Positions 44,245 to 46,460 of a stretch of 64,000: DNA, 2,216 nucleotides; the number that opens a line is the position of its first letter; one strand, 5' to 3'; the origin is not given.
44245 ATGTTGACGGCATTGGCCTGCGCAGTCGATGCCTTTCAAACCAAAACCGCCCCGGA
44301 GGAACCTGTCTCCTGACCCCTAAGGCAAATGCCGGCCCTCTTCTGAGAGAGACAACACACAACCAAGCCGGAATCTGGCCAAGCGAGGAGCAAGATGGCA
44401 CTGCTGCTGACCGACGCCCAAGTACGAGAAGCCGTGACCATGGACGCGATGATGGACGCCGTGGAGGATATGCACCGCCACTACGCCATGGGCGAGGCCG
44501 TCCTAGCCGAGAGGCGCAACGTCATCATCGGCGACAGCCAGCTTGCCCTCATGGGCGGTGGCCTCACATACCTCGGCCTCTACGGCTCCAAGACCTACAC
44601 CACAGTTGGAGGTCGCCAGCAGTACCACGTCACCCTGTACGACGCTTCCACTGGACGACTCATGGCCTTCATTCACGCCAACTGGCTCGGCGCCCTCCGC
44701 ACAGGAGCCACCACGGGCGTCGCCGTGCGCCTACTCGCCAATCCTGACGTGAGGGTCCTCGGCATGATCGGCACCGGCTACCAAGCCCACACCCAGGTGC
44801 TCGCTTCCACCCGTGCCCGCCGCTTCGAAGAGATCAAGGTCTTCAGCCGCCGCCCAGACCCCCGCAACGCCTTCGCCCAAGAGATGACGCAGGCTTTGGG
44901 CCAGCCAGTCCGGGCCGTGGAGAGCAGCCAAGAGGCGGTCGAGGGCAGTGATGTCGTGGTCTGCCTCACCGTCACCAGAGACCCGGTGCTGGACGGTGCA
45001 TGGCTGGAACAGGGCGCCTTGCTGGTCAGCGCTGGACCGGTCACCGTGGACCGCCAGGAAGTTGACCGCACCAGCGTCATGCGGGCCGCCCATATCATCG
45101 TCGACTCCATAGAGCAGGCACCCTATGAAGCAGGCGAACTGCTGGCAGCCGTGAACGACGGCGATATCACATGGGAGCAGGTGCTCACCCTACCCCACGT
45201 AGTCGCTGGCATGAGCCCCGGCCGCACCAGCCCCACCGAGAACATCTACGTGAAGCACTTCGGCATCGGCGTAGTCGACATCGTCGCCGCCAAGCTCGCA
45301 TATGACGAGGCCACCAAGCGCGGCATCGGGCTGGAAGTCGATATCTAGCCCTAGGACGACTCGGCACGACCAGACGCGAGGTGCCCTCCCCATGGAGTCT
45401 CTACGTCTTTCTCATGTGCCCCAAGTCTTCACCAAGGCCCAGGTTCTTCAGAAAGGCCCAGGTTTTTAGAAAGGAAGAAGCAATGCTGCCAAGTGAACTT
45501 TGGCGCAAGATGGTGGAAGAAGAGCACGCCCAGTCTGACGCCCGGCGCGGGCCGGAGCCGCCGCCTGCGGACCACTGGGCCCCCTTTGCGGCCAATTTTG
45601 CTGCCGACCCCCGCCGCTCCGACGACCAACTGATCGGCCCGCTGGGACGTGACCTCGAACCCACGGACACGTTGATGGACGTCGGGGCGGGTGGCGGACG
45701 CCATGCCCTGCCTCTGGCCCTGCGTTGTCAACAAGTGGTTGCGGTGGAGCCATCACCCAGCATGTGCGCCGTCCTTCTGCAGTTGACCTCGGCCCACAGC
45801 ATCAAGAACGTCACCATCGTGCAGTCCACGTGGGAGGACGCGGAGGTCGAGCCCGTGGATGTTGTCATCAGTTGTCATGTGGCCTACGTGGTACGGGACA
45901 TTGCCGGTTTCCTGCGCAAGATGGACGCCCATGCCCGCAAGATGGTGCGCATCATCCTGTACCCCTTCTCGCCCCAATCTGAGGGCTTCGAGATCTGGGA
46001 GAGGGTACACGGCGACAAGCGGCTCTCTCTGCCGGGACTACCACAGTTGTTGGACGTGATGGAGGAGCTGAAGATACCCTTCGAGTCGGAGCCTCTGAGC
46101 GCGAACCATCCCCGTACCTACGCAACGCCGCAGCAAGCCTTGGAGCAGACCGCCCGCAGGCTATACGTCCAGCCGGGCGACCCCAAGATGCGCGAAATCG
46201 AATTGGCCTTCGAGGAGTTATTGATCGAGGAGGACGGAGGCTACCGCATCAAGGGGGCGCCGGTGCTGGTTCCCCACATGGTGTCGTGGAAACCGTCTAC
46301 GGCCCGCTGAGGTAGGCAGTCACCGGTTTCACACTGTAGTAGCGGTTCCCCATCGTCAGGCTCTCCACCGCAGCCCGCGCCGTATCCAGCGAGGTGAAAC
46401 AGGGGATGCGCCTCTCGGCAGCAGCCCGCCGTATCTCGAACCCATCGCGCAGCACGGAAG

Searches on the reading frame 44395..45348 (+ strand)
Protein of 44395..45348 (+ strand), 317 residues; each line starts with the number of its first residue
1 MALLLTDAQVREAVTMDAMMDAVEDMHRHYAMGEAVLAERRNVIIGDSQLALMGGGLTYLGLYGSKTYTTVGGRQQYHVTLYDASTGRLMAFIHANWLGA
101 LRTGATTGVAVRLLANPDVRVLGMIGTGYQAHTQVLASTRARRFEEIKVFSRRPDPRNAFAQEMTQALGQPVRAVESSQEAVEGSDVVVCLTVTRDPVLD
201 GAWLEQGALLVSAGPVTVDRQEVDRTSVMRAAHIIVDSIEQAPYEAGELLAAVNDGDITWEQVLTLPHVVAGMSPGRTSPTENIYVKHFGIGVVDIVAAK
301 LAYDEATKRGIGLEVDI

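Call 13: search_protein_families(library=pfam, proteins=[window:44395-45348:+], max_evalue=0.0001)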
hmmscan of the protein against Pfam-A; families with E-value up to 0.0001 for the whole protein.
window:44395-45348:+ (317 aa): 2 families
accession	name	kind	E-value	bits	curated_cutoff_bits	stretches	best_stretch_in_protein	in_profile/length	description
PF02423.21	OCD_Mu_crystall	-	2.8e-52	178.1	24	1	4-308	5-312/314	Ornithine cyclodeaminase/mu-crystallin family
PF03807.23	F420_oxidored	-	7.2e-05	23.8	21.6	0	122-190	2-65/94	NADP oxidoreductase coenzyme F420-dependent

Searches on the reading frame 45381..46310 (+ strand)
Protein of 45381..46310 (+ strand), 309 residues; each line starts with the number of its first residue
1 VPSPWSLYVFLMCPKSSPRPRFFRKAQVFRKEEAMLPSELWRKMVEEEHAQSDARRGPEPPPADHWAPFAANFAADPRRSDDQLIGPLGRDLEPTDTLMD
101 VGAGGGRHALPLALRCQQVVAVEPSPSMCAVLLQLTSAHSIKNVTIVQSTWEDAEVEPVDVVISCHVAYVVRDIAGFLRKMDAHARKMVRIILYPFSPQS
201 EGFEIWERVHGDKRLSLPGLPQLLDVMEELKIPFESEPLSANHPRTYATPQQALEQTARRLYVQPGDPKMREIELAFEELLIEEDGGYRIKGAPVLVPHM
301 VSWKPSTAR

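Call 13: search_protein_families(library=pfam, proteins=[window:45381-46310:+], max_evalue=0.0001)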
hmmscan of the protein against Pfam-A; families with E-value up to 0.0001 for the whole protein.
window:45381-46310:+ (309 aa): 7 families
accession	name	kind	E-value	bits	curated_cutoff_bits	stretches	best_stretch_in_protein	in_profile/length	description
PF08241.18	Methyltransf_11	-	3.2e-10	40.9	21.2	1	100-184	2-86/95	Methyltransferase domain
PF13649.12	Methyltransf_25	-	2e-09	38.4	27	1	99-184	2-92/97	Methyltransferase domain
PF08242.18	Methyltransf_12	-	1e-08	36.2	30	1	99-186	1-93/98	Methyltransferase domain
PF13847.12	Methyltransf_31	-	1.7e-07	31.5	27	1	95-194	4-110/145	Methyltransferase domain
PF02527.21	GidB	-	1.3e-06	28.3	27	1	97-168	51-125/184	rRNA small subunit methyltransferase G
PF00398.26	RrnaAD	-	1.9e-05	24.3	24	1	91-157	27-91/263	Ribosomal RNA adenine dimethylase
PF13489.12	Methyltransf_23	-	3.1e-05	24.2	27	1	90-190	18-113/164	Methyltransferase domain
